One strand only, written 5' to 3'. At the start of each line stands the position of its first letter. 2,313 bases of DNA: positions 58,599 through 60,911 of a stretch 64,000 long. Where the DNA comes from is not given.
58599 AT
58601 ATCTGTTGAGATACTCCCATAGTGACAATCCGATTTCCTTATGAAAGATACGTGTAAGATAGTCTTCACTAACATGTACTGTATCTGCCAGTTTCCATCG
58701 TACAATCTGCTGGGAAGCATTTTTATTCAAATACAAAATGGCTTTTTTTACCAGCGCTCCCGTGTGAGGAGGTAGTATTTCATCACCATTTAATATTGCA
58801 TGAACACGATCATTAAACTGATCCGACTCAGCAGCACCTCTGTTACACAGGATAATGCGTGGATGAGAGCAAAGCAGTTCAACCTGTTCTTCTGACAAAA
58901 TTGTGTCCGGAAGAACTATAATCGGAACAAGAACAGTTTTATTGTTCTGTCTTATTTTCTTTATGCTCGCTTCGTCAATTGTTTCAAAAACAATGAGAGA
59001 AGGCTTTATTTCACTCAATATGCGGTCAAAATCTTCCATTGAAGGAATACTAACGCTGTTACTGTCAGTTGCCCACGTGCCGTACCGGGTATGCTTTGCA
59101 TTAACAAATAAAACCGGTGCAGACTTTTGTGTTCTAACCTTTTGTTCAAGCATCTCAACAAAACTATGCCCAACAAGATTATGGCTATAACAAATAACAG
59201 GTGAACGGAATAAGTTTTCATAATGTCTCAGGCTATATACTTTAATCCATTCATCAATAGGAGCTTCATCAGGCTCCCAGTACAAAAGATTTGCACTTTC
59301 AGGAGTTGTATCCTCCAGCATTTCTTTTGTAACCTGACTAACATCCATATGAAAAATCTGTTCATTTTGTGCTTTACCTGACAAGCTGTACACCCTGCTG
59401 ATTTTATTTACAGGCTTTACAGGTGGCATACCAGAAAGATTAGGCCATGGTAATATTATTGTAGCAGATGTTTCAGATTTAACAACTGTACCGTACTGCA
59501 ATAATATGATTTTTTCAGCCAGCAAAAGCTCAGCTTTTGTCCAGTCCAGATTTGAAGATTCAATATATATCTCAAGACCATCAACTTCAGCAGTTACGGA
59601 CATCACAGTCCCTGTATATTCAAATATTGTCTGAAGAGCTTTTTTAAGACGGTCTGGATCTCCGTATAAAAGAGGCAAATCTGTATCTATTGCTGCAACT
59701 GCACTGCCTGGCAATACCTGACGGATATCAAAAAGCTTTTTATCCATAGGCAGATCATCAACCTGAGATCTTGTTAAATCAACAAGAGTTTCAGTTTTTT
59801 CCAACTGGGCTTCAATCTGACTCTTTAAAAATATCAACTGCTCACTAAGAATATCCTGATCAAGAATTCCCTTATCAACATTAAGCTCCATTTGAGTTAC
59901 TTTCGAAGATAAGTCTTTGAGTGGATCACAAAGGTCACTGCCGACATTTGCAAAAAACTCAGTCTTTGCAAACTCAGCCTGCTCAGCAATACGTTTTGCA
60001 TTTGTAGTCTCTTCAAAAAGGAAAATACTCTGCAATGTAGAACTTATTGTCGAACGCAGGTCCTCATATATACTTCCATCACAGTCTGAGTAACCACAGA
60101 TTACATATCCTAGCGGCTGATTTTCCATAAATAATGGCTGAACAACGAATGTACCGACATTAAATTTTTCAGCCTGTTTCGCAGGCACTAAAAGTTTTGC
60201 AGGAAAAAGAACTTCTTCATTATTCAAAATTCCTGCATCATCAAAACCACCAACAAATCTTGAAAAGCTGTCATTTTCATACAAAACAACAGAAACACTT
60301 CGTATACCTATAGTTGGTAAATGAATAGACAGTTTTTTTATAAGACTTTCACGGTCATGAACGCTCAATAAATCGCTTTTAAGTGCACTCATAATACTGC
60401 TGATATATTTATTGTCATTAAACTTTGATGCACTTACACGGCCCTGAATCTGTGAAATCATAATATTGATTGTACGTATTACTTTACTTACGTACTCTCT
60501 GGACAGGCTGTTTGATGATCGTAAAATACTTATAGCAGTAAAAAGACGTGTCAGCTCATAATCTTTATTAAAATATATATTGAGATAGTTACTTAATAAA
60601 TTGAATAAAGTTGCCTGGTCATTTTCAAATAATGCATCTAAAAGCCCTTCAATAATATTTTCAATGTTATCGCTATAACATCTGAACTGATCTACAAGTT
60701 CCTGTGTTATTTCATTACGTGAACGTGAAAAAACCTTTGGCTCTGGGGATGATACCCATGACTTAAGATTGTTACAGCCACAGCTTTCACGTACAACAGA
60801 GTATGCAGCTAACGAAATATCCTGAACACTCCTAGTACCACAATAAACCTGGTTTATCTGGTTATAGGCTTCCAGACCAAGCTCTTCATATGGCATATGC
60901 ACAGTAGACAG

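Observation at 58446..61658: Catalytically dead cytoplasmic hybrid two-component regulator with a LacI-type sensor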

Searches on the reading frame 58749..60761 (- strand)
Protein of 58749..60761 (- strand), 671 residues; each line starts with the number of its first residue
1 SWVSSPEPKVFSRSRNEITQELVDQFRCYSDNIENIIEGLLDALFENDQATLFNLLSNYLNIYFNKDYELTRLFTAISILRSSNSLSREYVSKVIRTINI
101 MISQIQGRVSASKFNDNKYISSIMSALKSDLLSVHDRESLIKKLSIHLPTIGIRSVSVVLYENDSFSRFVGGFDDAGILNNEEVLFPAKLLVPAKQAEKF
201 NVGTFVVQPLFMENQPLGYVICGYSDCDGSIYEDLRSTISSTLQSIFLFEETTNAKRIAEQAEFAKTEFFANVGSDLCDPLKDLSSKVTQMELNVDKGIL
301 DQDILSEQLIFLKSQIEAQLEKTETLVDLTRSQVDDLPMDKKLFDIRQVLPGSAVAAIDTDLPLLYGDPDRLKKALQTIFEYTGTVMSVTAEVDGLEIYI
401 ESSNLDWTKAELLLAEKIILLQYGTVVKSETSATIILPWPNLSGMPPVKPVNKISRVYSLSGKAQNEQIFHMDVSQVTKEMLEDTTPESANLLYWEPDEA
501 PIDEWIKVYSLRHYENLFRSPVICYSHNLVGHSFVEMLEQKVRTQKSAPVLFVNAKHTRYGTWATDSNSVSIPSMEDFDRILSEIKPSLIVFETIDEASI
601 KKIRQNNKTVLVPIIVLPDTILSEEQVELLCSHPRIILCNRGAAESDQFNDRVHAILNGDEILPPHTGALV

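Call 14: search_solved_structures(query=A1, max_evalue=10)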
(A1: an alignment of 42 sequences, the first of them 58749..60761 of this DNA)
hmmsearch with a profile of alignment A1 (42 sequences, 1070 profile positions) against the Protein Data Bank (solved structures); distinct sequences matched with E-value up to 10: 107 (the best 60 are shown).
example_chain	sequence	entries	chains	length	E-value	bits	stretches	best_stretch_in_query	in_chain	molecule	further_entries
9nt3_D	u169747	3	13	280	2.7e-28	101.7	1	58-293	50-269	Ancestral LacI Transcription Factor | LacI Transcription Factor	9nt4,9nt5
3k4h_A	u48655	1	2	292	1.4e-23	86.2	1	52-294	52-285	putative transcriptional regulator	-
5ysz_A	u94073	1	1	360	2.5e-21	78.7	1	109-292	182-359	Transcriptional regulator, LacI family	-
9nt6_A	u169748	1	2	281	4.5e-18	67.9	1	9-291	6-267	LacI Transcription Factor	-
2fep_A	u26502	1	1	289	4.8e-18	67.8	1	68-282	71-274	Catabolite control protein A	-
3kke_A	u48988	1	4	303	5e-18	67.8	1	95-283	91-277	LacI family Transcriptional regulator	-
3oqo_A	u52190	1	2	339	6.8e-18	67.3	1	68-283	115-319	Catabolite control protein A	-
3oqm_A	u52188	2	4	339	6.9e-18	67.3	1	68-283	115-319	Catabolite control protein A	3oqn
2qu7_A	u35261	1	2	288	1.3e-17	66.4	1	74-297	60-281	Putative transcriptional regulator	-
3brq_A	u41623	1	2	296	1.4e-17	66.3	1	85-292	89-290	HTH-type transcriptional regulator ascG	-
2rgy_A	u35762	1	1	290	1.4e-17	66.2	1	83-274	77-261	Transcriptional regulator, LacI family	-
3oou_A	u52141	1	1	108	1.7e-17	66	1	971-1068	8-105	Lin2118 protein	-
3dbi_A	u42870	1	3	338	2.1e-17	65.7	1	85-292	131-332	SUGAR-BINDING TRANSCRIPTIONAL REGULATOR, LACI FAMILY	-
6swi_A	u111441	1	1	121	3.2e-17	65.1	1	969-1068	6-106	Two-component response regulator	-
3ctp_A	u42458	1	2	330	4.6e-17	64.6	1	5-292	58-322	Periplasmic binding protein/LacI transcriptional regulator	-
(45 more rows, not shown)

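Call 27: predict_structure(alignment_id=A1)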
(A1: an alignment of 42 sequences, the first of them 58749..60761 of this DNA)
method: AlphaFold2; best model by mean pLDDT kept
length: 671 residues; sequences in the alignment: 42
mean_pLDDT: 84.0   pTM: 0.47
mean pLDDT of the five models: 84.0, 83.4, 82.5, 81.4, 80.7
residues with pLDDT >= 90: 210; 70-90: 405; 50-70: 45; < 50: 11
segments of 3 or more residues with pLDDT < 50: 1-6, 667-671
pLDDT, mean of each block of 10 residues (from residue 1): 46 78 83 87 90 93 89 89 83 90 92 90 94 93 95 94 93 91 92 87 91 89 89 94 91 83 71 71 80 78 79 80 72 65 91 86 91 90 86 92 83 86 88 92 80 83 74 80 70 87 80 84 90 85 72 86 83 84 83 88 87 87 80 82 83 81 57 49
secondary structure, 60 per line:
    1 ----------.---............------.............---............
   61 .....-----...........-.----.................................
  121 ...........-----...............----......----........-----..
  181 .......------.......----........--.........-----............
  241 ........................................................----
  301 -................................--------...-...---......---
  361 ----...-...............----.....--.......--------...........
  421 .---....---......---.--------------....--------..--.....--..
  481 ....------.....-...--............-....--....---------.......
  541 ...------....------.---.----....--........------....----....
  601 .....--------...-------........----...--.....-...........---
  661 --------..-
elements in order: H15-26 H33-45 H49-65 H71-81 H88-131 H137-151 E156-161 E166-173 E179-187 H194-200 E205-212 E215-223 H229-296 H302-333 E342-344 H352-357 E365-367 H369-383 E388-392 E395-401 H410-421 E425-428 E432-437 E456-459 E472-476 H479-484 E491-495 H502-513 H515-518 E521-524 H534-543 E550-553 E569-572 H575-582 E589-592 H597-605 E614-616 H624-631 E636-638 H641-645 H647-657

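Call 29: search_protein_representatives(protein=window:58749-60761:-)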
Query: 671 residues. Proteins with E-value up to 0.001 (for the whole library): 491; up to 1e-10: 160; up to 1e-30: 55. The best 150 are listed.
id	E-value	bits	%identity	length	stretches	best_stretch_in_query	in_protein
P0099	1.7e-201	687.6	51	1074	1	39-671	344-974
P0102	6.3e-193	659.3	54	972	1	120-671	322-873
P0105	3.6e-189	646.9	54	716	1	124-671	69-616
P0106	1.4e-184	631.7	55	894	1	123-671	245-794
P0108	1.8e-180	618.1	48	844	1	47-671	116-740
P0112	2.4e-169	581.4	50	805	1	110-671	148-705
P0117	3.4e-160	551.2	44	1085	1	8-671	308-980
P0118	1.3e-159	549.2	44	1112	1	36-671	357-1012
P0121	2.6e-140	485.5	40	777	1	17-671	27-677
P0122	3.0e-119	415.9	42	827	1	122-671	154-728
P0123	7.2e-115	401.5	39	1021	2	11-446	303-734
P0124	1.2e-113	397.5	39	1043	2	18-443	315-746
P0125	3.6e-107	376.0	36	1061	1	18-671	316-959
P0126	3.7e-96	339.6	36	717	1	98-671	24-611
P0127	1.9e-95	337.3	33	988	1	36-671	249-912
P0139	3.3e-53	197.8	39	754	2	118-295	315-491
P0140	9.4e-52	193.0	36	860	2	53-291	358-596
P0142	6.8e-48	180.2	30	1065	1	83-671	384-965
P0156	7.4e-38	147.1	28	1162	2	37-347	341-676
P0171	2.5e-29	118.9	36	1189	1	53-262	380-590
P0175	3.1e-28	115.3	29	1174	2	30-352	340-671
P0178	1.0e-27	113.6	33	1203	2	124-382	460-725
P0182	6.0e-27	111.1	32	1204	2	129-351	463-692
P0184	8.6e-27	110.5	31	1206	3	126-350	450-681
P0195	3.7e-24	101.8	29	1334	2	123-350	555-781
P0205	7.1e-22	94.3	33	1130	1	126-523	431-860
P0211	2.1e-20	89.4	32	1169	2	165-350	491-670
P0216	5.1e-19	84.9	30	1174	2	98-360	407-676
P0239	1.7e-15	73.2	29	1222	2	185-352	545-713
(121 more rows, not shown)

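Call 30: search_protein_families(library=pfam, proteins=[P0156, P0171, P0175, P0178, P0184, P0195, P0139, P0140], max_evalue=0.001)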
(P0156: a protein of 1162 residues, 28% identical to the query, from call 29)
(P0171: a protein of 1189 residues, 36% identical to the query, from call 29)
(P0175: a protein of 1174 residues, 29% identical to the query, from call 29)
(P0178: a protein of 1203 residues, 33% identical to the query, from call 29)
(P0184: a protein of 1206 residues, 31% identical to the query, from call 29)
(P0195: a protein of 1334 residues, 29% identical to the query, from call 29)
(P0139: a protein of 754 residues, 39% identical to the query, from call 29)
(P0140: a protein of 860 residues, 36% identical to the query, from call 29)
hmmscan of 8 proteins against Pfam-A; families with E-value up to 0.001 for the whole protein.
P0156 (1162 aa): 5 families
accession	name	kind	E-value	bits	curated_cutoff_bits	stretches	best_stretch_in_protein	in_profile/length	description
PF13377.12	Peripla_BP_3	-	1.2e-24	87.7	26.5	1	125-289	2-167/167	Periplasmic binding protein-like domain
PF12833.13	HTH_18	-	8.9e-22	77.6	33.6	1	1083-1161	1-79/80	Helix-turn-helix domain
PF00165.29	HTH_AraC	-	7.9e-16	58.2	26.6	2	1123-1161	2-42/42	Bacterial regulatory helix-turn-helix proteins, AraC family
PF00532.27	Peripla_BP_1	-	1.3e-12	48.3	22.2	1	108-286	96-274/281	Periplasmic binding proteins and sugar binding domain of LacI family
PF00512.31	HisKA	-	1e-06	29.1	26.9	1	597-659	2-61/66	His Kinase A (phospho-acceptor) domain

P0171 (1189 aa): 5 families
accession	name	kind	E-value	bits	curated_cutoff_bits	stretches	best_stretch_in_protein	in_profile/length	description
PF02518.31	HATPase_c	-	7.2e-28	97.7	26.4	1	722-831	1-109/111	Histidine kinase-, DNA gyrase B-, and HSP90-like ATPase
PF00072.30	Response_reg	-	1.6e-26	93.1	30.2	1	856-964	1-109/111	Response regulator receiver domain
PF00512.31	HisKA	-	5e-20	71.8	26.9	1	610-675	1-66/66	His Kinase A (phospho-acceptor) domain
PF13377.12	Peripla_BP_3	-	1.3e-16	61.5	26.5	1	134-298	9-167/167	Periplasmic binding protein-like domain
PF01627.28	Hpt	-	6.1e-09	36.4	24.6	1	1025-1094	3-75/84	Hpt domain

P0175 (1174 aa): 5 families
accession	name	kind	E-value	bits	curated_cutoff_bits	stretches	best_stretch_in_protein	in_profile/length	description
PF13377.12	Peripla_BP_3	-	2.2e-26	93.4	26.5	1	118-278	4-167/167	Periplasmic binding protein-like domain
PF12833.13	HTH_18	-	1.6e-20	73.6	33.6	1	1086-1164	1-79/80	Helix-turn-helix domain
PF00165.29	HTH_AraC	-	6.5e-14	52.1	26.6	1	1128-1164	7-42/42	Bacterial regulatory helix-turn-helix proteins, AraC family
PF00532.27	Peripla_BP_1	-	3.3e-07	30.5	22.2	1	98-256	96-259/281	Periplasmic binding proteins and sugar binding domain of LacI family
PF00512.31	HisKA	-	0.00013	22.4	26.9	1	590-652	1-64/66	His Kinase A (phospho-acceptor) domain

P0178 (1203 aa): 4 families
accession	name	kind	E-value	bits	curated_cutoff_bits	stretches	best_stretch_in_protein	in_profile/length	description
PF12833.13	HTH_18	-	8.1e-24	84.2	33.6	1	1109-1187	1-79/80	Helix-turn-helix domain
PF13377.12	Peripla_BP_3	-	2.8e-19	70.3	26.5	1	139-296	8-167/167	Periplasmic binding protein-like domain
PF00165.29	HTH_AraC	-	8e-17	61.4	26.6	2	1152-1186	8-41/42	Bacterial regulatory helix-turn-helix proteins, AraC family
PF00512.31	HisKA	-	1.4e-09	38.3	26.9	1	603-668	2-64/66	His Kinase A (phospho-acceptor) domain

P0184 (1206 aa): 8 families
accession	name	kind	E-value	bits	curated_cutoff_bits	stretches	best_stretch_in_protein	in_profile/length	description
PF13377.12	Peripla_BP_3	-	1.1e-27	97.6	26.5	1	136-300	2-167/167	Periplasmic binding protein-like domain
PF02518.31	HATPase_c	-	7.2e-25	88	26.4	1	714-822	2-110/111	Histidine kinase-, DNA gyrase B-, and HSP90-like ATPase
PF12833.13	HTH_18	-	1.7e-22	79.9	33.6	1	1120-1198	1-79/80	Helix-turn-helix domain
PF00532.27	Peripla_BP_1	-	1e-17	65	22.2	1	18-295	3-278/281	Periplasmic binding proteins and sugar binding domain of LacI family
PF00165.29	HTH_AraC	-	1.5e-14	54.1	26.6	1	1163-1198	8-42/42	Bacterial regulatory helix-turn-helix proteins, AraC family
PF00512.31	HisKA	-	3.4e-13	49.9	26.9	1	596-664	2-64/66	His Kinase A (phospho-acceptor) domain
PF00072.30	Response_reg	-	4.8e-07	30.4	30.2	1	967-1048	1-78/111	Response regulator receiver domain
PF13581.12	HATPase_c_2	-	0.00075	19.9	27.4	0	724-796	42-109/127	Histidine kinase-like ATPase domain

P0195 (1334 aa): 7 families
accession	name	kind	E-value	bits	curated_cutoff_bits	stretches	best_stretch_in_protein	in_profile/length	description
PF12833.13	HTH_18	-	2.9e-24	85.6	33.6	1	1252-1330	1-79/80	Helix-turn-helix domain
PF13377.12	Peripla_BP_3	-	3.8e-24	86.1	26.5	1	138-298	5-167/167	Periplasmic binding protein-like domain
PF02518.31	HATPase_c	-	5.8e-24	85.1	26.4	1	812-928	2-110/111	Histidine kinase-, DNA gyrase B-, and HSP90-like ATPase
PF00165.29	HTH_AraC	-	1.9e-16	60.2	26.6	2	1301-1329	14-41/42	Bacterial regulatory helix-turn-helix proteins, AraC family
PF00072.30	Response_reg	-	5.6e-16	59.1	30.2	1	1099-1188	1-86/111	Response regulator receiver domain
PF00512.31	HisKA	-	8.1e-08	32.6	26.9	1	697-764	2-64/66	His Kinase A (phospho-acceptor) domain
PF00532.27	Peripla_BP_1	-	1.6e-06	28.3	22.2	1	105-277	81-261/281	Periplasmic binding proteins and sugar binding domain of LacI family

P0139 (754 aa): 4 families
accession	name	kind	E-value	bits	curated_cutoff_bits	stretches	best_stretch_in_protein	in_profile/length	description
PF12833.13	HTH_18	-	1.4e-21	77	33.6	1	670-748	1-79/80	Helix-turn-helix domain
PF13377.12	Peripla_BP_3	-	3.2e-18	66.8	26.5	1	122-289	2-167/167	Periplasmic binding protein-like domain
PF00165.29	HTH_AraC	-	9.7e-13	48.3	26.6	1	709-744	1-38/42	Bacterial regulatory helix-turn-helix proteins, AraC family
PF00532.27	Peripla_BP_1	-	3.4e-06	27.2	22.2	1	103-223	93-211/281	Periplasmic binding proteins and sugar binding domain of LacI family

P0140 (860 aa): 4 families
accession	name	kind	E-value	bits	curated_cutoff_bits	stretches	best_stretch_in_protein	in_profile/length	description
PF12833.13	HTH_18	-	7.1e-22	77.9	33.6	1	776-854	1-79/80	Helix-turn-helix domain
PF13377.12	Peripla_BP_3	-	1.6e-19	71.1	26.5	1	129-294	7-167/167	Periplasmic binding protein-like domain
PF00165.29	HTH_AraC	-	6.7e-10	39.3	26.6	1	818-854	7-42/42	Bacterial regulatory helix-turn-helix proteins, AraC family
PF00532.27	Peripla_BP_1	-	2.9e-08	34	22.2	1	103-268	92-261/281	Periplasmic binding proteins and sugar binding domain of LacI family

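Call 31: fold_search(model_id=the predicted structure, library=pdb)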
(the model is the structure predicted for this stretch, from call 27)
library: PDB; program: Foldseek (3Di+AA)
matches with E <= 10: 587; with E <= 0.001: 37
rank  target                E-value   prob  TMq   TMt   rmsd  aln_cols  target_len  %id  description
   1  6rh7_A                3.2e-07  1.00  0.21  0.50   5.7       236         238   16  Revisiting pH-gated conformational switch. Complex HK853 mutant H260A -RR468 mutant D53A pH 7.5 (released 2020-02-19)
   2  4jav_A                5.0e-07  1.00  0.19  0.43   8.0       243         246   16  Structural basis of a rationally rewired protein-protein interface (HK853wt and RR468mutant V13P, L14I, I17M and N21V) (released 2013-09-04)
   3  4jav_B                5.9e-07  1.00  0.22  0.51   5.7       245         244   16  Structural basis of a rationally rewired protein-protein interface (HK853wt and RR468mutant V13P, L14I, I17M and N21V) (released 2013-09-04)
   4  4jau                  8.6e-07  1.00  0.19  0.45   7.7       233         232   19  Structural basis of a rationally rewired protein-protein interface (HK853mutant A268V, A271G, T275M, V294T and D297E) (released 2013-09-04)
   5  6rgz_A                1.1e-06  1.00  0.20  0.48   6.4       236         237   18  Revisiting pH-gated conformational switch. Complex HK853-RR468 pH 6.5 (released 2020-02-19)
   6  9eut_A                1.3e-06  1.00  0.18  0.17  15.5       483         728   12  Cryo-EM structure of the full-length Pseudomonas aeruginosa bacteriophytochrome in its Pr state (released 2024-09-04)
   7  4jas_A                1.5e-06  1.00  0.21  0.50   5.8       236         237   16  Structural basis of a rationally rewired protein-protein interface (HK853mutant A268V, A271G, T275M, V294T and D297E a (released 2013-09-04)
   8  6rh8_A                1.7e-06  1.00  0.20  0.49   5.7       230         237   16  Revisiting pH-gated conformational switch. Complex HK853 mutant H260A -RR468 mutant D53A pH 5.3 (released 2020-02-19)
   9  6rh0_A                2.4e-06  1.00  0.20  0.47   6.0       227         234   18  Revisiting pH-gated conformational switch. Complex HK853-RR468 pH 5.5 (released 2020-02-19)
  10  7cch                  2.5e-06  1.00  0.20  0.61   5.4       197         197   18  Acinetobacter baumannii histidine kinase AdeS (released 2021-06-23)
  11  4q20_A                2.5e-06  1.00  0.21  0.49   6.4       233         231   14  Crystal structure of a C-terminal part of tyrosine kinase (DivL) from Caulobacter crescentus CB15 at 2.50 A resolution (released 2014-04-23)
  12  3dge_A                2.8e-06  1.00  0.21  0.50   5.4       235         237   17  Structure of a histidine kinase-response regulator complex reveals insights into Two-component signaling and a novel c (released 2009-07-07)
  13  6rh7_B                3.2e-06  1.00  0.21  0.50   5.7       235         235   16  Revisiting pH-gated conformational switch. Complex HK853 mutant H260A -RR468 mutant D53A pH 7.5 (released 2020-02-19)
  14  6paj_B                4.2e-06  1.00  0.20  0.54   7.7       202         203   22  Structure of the SrrAB Histidine Kinase DHp-CA domain (released 2020-04-22)
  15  6paj_A                4.4e-06  1.00  0.21  0.58   5.6       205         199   20  Structure of the SrrAB Histidine Kinase DHp-CA domain (released 2020-04-22)
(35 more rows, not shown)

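Call 38: find_related_loci(query=A1, collection=genome_contigs, flank=8000)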
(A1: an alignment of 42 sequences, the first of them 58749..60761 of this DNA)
Query A1 (671 aa) in genome_contigs; peptide patterns used: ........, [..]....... (x = any residue, [..] = any of these).
379 stretches matched a pattern; 249 encode a relative of the query (tblastn E <= 1e-3); the best 80 are kept; 80 distinct loci.
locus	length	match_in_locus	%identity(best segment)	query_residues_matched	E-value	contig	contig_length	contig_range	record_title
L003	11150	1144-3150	64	1-671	0e+0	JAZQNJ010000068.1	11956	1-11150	MAG: Treponema sp. isolate T1900045246_TH20190016.MAGScoT_cleanbin_000046 SGB_5637_k141_3615611, whole genome shotgun se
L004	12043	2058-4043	64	9-671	0e+0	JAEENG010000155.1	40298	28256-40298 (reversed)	MAG: Treponema sp. isolate Tb.RUG.258 NODE_4769834_length_40298_cov_1.933186, whole genome shotgun sequence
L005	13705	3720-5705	64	9-671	0e+0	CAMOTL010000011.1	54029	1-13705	MAG: uncultured Treponema sp. isolate SRR873601_bin.179_metaWRAP_v1.3_MAG genome assembly, contig: NODE_1185_length_5402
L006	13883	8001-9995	64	7-671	0e+0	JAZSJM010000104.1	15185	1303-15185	MAG: Treponema sp. isolate T1900044564_TS20190030.MAGScoT_cleanbin_000078 SGB_391_k141_2881142, whole genome shotgun seq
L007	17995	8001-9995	63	7-671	0e+0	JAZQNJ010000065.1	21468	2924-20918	MAG: Treponema sp. isolate T1900045246_TH20190016.MAGScoT_cleanbin_000046 SGB_5637_k141_1389781, whole genome shotgun se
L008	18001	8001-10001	63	2-671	0e+0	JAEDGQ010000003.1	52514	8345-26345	MAG: Treponema sp. isolate MAG114 NODE_325_length_52514_cov_11.692617, whole genome shotgun sequence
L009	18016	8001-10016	61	1-671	0e+0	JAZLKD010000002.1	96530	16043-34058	MAG: Treponema sp. isolate T1900044960_TA20190018.MAGScoT_cleanbin_000029 SGB_3929_k141_1344087, whole genome shotgun se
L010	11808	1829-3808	59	13-671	0e+0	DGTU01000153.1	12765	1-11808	MAG TPA_asm: Treponema sp. UBA4328 UBA4328_contig_57751, whole genome shotgun sequence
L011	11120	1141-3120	60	9-671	0e+0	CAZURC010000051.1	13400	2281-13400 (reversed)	MAG TPA_asm: uncultured Treponema sp. isolate SRP225648_co1_205 genome assembly, contig: NODE_11667_length_13400_cov_32.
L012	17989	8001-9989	65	9-671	0e+0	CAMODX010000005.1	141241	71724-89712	MAG: uncultured Treponema sp. isolate SRR873608_bin.131_metaWRAP_v1.3_MAG genome assembly, contig: NODE_144_length_14124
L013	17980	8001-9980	59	9-671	0e+0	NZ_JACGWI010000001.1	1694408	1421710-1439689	Treponema pectinovorum strain ATCC 33768 1, whole genome shotgun sequence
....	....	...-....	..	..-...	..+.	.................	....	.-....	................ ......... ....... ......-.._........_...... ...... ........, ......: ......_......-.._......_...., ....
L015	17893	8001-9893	60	38-671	0e+0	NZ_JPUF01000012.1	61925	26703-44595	Treponema zioleckii strain kT3 contig00012, whole genome shotgun sequence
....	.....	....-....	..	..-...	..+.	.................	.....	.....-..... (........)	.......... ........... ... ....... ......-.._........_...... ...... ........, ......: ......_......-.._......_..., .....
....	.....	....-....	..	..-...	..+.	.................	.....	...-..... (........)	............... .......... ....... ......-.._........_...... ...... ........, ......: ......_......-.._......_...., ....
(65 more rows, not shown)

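Call 43: list_cluster_members(proteins=[P0182, P0195, P0211, P0216, P0239, P0178, P0156, P0171, P0142, P0205])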
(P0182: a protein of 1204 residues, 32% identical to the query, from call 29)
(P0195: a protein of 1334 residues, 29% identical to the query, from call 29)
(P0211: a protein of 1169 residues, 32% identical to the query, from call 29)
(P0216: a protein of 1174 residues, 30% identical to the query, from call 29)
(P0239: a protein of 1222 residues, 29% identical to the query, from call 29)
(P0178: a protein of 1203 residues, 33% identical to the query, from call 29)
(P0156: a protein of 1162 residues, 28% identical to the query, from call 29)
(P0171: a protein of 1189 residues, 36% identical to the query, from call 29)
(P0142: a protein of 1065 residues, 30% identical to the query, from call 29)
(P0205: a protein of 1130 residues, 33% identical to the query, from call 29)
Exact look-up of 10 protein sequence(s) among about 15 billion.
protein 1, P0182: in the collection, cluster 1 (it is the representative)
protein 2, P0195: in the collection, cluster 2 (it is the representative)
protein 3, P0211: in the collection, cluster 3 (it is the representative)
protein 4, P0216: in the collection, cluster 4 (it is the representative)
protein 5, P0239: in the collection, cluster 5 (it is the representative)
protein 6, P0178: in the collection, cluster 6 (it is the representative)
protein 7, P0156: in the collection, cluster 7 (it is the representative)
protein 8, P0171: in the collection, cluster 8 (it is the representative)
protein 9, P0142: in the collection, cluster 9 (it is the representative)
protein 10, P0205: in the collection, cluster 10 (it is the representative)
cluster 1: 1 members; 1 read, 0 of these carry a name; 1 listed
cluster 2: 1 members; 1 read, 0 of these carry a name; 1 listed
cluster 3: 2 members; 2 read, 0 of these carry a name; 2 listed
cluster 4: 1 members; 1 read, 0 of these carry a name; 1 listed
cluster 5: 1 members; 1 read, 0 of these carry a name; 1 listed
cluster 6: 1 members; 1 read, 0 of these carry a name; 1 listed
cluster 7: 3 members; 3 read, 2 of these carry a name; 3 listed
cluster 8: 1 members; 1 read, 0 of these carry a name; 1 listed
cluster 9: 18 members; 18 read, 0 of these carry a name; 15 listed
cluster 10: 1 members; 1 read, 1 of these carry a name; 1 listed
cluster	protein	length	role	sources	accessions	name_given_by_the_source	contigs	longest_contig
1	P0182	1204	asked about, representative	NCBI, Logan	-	-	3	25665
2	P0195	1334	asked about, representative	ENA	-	-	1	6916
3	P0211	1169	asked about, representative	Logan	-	-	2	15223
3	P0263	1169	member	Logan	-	-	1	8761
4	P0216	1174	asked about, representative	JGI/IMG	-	-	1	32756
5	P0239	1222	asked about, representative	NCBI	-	-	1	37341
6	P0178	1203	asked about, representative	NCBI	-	-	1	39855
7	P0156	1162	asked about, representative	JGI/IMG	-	DNA-binding LacI/PurR family transcriptional regulator/AraC-like DNA-binding ...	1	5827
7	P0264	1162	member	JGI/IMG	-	DNA-binding LacI/PurR family transcriptional regulator/AraC-like DNA-binding ...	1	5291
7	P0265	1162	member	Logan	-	-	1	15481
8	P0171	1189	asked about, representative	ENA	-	-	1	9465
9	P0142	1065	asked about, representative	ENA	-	-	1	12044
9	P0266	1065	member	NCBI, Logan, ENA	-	-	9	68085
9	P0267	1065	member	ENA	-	-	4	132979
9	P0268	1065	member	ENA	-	-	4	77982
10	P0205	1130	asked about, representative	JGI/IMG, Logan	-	DNA-binding LacI/PurR family transcriptional regulator/AraC-like DNA-binding ...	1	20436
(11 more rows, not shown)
